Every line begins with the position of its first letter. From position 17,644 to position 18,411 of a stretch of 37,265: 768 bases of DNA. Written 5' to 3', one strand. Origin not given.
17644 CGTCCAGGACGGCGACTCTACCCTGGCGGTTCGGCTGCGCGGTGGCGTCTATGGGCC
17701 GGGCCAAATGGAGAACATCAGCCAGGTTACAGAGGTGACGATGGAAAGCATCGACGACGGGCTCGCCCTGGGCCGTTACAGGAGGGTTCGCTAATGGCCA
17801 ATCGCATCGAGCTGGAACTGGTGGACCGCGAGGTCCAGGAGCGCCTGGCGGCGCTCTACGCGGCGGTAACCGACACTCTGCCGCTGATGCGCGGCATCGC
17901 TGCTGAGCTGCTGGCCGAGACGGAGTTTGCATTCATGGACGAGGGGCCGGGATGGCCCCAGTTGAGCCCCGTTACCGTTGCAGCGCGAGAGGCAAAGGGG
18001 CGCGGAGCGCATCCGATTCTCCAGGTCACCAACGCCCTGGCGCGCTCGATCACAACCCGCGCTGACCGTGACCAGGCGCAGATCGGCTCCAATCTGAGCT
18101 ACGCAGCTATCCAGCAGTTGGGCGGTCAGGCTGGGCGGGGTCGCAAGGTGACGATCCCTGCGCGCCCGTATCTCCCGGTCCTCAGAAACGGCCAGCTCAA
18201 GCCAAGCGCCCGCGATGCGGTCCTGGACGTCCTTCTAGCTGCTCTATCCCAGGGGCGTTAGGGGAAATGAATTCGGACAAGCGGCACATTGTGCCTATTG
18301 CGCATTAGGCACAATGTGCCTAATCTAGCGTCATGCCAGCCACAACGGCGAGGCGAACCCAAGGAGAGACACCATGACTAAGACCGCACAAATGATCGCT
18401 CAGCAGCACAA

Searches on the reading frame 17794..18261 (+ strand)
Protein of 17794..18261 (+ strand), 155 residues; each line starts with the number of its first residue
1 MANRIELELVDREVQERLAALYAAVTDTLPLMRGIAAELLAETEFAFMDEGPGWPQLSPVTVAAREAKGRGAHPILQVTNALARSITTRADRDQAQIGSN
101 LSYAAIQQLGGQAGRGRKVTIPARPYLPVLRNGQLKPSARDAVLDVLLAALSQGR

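Call 40: search_protein_families(library=pfam, proteins=[window:17794-18261:+], max_evalue=0.01)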
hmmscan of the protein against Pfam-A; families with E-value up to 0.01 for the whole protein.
window:17794-18261:+ (155 aa): 1 family
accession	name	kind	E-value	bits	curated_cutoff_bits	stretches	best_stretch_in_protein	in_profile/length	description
PF05069.18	Phage_tail_S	-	2.2e-25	89.7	24.3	1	11-151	3-147/148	Phage virion morphogenesis family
